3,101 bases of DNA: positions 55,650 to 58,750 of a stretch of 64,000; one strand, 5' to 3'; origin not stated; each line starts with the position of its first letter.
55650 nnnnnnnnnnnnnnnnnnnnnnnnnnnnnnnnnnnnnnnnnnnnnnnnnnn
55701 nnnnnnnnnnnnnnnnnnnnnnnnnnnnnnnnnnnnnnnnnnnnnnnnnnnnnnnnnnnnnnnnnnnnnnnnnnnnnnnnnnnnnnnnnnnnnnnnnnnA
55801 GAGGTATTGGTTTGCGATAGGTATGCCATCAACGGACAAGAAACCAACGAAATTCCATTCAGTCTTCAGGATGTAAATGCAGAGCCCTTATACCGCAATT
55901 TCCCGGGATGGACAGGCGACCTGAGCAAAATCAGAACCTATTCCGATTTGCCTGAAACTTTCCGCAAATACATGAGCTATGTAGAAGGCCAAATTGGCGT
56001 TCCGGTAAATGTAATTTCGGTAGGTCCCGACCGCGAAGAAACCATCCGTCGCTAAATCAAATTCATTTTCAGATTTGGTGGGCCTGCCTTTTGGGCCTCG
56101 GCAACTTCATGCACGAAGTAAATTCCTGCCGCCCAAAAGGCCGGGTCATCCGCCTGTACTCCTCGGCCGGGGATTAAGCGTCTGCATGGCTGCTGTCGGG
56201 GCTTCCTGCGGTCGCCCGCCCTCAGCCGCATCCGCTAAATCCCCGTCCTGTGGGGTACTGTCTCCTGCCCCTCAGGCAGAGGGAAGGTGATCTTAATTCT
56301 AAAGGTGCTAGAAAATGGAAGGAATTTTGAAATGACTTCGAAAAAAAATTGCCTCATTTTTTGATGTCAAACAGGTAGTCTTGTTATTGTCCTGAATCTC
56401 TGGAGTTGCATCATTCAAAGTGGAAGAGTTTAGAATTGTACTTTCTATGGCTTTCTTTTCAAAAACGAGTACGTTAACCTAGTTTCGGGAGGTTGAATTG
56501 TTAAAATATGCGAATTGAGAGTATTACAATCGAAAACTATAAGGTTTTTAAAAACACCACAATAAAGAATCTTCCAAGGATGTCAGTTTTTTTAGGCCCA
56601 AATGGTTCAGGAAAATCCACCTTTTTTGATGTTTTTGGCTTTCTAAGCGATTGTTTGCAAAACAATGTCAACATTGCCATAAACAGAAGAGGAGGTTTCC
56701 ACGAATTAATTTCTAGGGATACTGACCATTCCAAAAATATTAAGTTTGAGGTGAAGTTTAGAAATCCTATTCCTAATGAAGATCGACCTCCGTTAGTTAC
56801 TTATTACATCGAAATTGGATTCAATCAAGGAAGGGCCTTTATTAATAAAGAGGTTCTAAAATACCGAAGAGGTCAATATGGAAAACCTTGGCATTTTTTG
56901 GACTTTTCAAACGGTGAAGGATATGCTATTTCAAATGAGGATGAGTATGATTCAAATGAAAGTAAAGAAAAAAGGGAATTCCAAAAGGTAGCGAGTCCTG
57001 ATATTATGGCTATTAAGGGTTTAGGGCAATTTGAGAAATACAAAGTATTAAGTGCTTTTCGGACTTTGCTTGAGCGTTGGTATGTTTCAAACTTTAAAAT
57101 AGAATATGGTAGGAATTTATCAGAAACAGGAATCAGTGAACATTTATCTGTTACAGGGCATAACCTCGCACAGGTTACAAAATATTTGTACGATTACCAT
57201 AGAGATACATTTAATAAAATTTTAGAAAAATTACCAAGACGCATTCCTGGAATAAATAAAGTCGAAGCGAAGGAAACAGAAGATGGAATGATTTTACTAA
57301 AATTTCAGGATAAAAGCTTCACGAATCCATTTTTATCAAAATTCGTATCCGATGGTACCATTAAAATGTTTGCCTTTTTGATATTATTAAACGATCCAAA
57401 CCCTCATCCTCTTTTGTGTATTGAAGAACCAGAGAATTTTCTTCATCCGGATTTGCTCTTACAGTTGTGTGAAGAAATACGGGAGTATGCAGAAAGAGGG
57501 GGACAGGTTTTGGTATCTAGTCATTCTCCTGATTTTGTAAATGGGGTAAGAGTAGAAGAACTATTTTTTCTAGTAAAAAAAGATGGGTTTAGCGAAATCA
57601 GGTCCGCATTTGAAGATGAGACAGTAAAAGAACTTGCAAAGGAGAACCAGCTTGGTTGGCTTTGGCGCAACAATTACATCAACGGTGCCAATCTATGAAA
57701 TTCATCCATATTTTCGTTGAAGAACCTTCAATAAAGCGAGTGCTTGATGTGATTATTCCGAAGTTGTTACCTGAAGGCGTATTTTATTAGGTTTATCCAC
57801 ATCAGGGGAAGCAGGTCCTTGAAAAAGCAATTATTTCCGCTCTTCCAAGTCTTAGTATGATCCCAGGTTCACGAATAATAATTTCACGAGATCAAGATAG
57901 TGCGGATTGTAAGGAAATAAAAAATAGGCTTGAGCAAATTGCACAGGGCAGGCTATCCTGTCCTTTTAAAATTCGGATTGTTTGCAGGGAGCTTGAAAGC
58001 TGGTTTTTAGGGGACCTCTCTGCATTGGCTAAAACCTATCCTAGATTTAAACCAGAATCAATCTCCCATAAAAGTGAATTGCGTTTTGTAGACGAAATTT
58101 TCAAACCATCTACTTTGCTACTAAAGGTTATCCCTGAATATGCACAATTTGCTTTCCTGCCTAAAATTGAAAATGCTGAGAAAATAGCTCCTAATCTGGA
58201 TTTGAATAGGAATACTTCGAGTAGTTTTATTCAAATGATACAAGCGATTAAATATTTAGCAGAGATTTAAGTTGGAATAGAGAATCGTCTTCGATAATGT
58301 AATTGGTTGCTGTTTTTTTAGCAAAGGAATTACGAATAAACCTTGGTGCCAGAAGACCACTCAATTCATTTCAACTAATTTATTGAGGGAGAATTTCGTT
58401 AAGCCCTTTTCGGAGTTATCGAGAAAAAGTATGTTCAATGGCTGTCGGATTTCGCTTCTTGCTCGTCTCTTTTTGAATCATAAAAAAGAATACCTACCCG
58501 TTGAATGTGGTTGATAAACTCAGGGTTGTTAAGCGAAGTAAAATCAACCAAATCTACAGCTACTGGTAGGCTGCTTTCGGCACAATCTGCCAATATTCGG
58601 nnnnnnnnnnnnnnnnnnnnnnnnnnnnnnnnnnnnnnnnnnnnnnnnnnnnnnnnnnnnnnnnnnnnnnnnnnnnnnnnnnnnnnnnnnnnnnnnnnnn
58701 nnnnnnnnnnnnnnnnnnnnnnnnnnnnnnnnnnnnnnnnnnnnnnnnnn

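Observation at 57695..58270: Single in-frame TAG splits the DUF4276-like gene inside a conserved N-terminal region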

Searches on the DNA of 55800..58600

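Call 19: search_rna_families(source=window, start=55800, end=58600, threshold=evalue, max_evalue=1)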
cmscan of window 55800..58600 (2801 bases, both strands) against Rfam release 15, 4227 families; matches with E-value up to 1: 0.
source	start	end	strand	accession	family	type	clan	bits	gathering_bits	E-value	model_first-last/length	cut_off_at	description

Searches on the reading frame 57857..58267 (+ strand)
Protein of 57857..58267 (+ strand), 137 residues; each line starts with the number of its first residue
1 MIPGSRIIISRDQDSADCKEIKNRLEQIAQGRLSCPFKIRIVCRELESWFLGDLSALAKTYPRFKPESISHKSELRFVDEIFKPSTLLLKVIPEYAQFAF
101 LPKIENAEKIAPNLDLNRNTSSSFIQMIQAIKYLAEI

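Call 4: search_protein_families(library=pfam, proteins=[window:57857-58267:+], max_evalue=0.01)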
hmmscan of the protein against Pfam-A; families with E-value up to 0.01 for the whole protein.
window:57857-58267:+ (137 aa): 1 family
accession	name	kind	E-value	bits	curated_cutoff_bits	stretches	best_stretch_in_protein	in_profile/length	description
PF14103.11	DUF4276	-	1.4e-07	32.4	30.2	1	18-131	75-191/192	Domain of unknown function (DUF4276)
